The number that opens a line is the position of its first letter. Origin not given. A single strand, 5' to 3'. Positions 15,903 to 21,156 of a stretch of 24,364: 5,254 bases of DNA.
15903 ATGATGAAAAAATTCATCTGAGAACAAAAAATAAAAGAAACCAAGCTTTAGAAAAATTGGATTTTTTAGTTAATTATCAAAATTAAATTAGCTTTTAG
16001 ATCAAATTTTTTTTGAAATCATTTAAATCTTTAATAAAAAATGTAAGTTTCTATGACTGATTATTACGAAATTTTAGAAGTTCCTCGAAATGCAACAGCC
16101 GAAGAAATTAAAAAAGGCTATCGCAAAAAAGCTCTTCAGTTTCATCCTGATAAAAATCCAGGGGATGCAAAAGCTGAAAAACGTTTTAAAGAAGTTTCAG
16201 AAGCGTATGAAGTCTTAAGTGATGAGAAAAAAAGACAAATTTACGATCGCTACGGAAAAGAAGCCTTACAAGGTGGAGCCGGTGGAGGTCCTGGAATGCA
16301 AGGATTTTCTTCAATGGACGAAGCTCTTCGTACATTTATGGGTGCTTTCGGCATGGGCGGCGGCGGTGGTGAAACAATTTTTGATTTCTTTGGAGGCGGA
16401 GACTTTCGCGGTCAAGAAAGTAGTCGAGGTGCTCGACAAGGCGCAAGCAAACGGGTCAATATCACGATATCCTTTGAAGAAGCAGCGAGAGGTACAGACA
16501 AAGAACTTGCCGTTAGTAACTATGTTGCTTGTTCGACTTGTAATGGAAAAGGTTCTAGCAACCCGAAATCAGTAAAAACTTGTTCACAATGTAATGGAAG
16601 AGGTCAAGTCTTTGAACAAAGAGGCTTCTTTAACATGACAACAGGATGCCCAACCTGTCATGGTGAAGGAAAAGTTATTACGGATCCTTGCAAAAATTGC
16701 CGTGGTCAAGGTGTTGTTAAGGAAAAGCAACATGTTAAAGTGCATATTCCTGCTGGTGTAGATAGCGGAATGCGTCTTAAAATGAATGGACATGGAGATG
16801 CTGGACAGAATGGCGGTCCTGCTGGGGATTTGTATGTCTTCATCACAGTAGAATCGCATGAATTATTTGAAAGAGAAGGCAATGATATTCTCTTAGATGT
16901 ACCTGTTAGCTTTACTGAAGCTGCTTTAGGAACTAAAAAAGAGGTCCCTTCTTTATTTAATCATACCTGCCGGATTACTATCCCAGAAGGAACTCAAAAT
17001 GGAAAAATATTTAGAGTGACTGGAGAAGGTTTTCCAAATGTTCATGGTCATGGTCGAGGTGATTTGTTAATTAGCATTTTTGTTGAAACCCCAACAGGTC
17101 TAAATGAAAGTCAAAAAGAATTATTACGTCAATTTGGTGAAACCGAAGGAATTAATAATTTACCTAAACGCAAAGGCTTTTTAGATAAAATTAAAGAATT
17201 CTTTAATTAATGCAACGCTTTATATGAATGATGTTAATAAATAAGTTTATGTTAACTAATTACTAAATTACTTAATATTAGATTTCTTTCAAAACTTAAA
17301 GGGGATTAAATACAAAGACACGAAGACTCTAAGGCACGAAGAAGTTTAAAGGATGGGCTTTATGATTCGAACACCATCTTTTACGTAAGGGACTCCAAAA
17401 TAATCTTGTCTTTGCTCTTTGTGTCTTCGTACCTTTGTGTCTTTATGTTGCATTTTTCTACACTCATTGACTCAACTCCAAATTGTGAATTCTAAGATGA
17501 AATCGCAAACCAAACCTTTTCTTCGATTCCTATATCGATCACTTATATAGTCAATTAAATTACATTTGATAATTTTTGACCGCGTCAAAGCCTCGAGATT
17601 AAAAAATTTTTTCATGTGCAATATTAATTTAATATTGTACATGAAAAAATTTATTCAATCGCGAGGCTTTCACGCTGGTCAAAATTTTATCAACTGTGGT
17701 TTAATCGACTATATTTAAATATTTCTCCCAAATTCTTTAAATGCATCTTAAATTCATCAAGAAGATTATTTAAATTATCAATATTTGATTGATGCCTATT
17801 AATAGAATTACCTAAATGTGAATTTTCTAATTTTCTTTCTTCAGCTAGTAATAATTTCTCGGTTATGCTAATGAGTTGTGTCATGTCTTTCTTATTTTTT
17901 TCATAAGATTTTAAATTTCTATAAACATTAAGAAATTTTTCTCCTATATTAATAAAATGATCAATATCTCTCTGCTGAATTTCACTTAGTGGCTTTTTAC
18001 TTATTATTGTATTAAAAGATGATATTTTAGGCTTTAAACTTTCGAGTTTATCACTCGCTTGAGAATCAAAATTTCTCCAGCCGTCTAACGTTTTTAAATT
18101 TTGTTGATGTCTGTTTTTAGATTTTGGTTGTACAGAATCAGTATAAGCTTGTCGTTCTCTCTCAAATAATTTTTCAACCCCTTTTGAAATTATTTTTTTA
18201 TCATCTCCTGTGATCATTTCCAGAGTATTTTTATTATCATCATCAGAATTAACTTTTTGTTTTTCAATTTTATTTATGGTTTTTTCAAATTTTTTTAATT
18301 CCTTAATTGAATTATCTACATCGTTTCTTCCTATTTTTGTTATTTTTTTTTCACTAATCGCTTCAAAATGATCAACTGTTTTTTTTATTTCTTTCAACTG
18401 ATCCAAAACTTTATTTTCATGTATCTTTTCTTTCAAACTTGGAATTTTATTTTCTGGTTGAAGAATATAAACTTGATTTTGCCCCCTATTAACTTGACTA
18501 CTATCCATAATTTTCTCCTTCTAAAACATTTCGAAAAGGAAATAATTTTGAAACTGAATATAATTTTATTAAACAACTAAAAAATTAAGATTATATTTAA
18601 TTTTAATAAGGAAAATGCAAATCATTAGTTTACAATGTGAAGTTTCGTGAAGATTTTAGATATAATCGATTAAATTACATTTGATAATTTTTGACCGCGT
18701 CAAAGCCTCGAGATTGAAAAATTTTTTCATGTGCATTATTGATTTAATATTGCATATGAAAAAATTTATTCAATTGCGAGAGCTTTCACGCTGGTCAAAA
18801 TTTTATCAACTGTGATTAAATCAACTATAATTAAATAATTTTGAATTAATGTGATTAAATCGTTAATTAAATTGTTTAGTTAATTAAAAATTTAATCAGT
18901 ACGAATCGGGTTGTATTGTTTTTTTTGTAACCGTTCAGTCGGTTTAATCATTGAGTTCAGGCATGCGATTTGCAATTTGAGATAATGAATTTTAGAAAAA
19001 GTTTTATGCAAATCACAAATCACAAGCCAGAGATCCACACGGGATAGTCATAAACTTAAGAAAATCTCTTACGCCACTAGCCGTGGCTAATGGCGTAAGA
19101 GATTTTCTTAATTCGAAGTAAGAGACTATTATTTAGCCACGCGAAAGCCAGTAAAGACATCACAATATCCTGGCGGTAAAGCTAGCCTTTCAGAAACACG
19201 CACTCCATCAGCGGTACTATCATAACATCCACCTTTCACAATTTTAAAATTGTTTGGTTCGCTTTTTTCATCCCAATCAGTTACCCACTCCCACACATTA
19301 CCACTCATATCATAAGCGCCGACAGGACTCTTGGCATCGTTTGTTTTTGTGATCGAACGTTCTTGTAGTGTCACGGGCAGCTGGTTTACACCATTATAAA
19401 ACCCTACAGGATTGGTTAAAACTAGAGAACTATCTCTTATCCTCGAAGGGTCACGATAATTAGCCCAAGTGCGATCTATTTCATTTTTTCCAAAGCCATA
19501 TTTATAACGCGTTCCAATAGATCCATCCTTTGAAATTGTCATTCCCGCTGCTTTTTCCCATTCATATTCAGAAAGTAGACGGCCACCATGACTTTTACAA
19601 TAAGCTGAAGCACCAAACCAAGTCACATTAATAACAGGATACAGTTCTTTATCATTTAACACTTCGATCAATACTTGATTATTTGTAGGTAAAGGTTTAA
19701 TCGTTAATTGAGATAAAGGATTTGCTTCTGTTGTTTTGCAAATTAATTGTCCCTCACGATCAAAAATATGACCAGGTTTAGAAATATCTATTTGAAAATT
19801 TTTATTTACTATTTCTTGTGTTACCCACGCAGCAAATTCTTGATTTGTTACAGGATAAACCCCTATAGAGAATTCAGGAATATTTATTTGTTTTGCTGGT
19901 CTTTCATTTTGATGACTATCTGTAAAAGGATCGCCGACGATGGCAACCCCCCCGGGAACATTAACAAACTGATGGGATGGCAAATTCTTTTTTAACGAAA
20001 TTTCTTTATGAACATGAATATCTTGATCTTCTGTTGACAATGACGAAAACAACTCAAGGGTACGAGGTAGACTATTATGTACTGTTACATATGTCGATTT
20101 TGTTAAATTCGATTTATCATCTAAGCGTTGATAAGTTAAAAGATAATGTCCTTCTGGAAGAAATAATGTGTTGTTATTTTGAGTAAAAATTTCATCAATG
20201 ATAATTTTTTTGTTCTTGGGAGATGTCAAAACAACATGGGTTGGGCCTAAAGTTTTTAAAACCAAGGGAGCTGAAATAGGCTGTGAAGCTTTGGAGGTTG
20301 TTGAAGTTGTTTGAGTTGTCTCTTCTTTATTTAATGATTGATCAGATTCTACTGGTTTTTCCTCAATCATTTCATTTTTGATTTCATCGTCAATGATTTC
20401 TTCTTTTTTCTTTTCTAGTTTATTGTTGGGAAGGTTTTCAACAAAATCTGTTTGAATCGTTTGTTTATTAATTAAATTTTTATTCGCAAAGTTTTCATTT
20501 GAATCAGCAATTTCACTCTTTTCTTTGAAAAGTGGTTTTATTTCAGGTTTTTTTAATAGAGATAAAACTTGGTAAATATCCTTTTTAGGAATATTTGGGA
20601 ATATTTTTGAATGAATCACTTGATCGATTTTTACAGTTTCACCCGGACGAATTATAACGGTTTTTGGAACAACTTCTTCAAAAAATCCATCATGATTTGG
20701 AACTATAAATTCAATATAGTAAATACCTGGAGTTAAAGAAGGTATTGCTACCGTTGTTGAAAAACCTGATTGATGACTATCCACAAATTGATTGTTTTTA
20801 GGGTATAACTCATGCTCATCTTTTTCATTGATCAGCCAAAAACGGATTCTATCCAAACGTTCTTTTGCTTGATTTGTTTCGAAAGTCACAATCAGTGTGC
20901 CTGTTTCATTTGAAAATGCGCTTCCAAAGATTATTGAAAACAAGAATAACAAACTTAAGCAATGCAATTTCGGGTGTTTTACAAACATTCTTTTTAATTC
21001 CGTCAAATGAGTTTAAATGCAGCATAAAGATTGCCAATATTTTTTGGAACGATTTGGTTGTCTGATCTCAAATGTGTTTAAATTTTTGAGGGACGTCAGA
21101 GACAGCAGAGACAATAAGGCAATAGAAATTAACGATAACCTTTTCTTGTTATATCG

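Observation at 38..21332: Accessory genes are bracketed by several families of long palindromic elements that often start at stop codons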

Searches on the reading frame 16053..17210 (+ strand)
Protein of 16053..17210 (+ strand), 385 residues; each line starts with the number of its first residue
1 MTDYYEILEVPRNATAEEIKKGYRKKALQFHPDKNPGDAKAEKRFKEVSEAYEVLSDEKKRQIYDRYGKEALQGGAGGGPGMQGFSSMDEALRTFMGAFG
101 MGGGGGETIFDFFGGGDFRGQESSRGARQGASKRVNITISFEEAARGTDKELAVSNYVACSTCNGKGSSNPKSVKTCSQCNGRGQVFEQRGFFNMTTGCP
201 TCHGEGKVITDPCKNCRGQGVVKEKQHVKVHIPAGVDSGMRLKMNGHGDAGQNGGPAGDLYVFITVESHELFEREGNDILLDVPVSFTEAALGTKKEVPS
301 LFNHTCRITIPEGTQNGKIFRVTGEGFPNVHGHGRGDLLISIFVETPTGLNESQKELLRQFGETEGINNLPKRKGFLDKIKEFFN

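Call 10: search_protein_families(library=pfam, proteins=[window:16053-17210:+])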
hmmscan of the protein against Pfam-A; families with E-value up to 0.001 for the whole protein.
window:16053-17210:+ (385 aa): 3 families
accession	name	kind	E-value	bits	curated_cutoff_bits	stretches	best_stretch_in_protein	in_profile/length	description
PF01556.23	DnaJ_C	-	2.6e-49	167.6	26.6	1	134-347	2-152/152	DnaJ C terminal domain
PF00226.36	DnaJ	-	7.2e-29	100.1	27.8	1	3-65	1-63/63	DnaJ domain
PF00684.25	DnaJ_CXXCXGXG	-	1.4e-15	57.7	32.7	1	160-220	1-65/65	DnaJ central domain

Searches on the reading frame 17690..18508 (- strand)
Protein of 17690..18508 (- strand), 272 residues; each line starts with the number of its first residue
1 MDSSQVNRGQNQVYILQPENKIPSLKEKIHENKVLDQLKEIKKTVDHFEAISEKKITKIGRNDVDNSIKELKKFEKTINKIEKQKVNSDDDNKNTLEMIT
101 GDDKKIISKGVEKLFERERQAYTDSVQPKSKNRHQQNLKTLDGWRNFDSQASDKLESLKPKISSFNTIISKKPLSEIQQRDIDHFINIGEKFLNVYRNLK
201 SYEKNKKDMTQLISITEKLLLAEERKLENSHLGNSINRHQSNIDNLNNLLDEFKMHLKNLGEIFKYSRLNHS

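Call 10: search_protein_families(library=pfam, proteins=[window:17690-18508:-])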
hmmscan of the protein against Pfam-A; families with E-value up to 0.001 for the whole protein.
window:17690-18508:- (272 aa): 0 families

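Call 87: find_homologous_proteins(query=window:17693-18508:-, max_evalue=0.001)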
Query window:17693-18508:- (272 aa): 1 proteins with E <= 0.001 among 929 candidates.
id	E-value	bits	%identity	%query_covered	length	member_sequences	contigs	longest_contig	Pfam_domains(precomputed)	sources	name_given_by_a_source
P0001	1.5e-165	567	100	100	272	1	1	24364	-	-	-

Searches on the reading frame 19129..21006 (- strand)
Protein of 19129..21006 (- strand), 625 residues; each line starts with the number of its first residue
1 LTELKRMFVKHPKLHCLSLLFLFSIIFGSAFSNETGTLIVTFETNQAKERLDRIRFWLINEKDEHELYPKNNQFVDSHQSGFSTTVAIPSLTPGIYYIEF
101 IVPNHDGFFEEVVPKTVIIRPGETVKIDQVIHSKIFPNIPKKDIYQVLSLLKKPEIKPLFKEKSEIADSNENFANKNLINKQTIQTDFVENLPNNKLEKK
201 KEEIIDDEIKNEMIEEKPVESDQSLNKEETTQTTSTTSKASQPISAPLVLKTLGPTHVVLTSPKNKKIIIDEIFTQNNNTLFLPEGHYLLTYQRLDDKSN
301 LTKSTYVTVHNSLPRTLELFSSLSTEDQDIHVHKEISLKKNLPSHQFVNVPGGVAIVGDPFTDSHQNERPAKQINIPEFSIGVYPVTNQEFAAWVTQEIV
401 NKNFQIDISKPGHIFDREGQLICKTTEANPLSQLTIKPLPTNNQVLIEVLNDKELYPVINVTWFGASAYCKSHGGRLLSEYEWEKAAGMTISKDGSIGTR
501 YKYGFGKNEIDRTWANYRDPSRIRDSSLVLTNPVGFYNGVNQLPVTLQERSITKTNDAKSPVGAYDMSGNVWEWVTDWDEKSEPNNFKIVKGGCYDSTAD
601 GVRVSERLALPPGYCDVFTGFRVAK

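Call 10: search_protein_families(library=pfam, proteins=[window:19129-21006:-])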
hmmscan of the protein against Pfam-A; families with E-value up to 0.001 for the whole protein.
window:19129-21006:- (625 aa): 1 family
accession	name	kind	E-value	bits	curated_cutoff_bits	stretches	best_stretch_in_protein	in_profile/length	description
PF03781.23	FGE-sulfatase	-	2.6e-36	126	23.3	1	346-625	4-255/255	Sulfatase-modifying factor enzyme 1-like domain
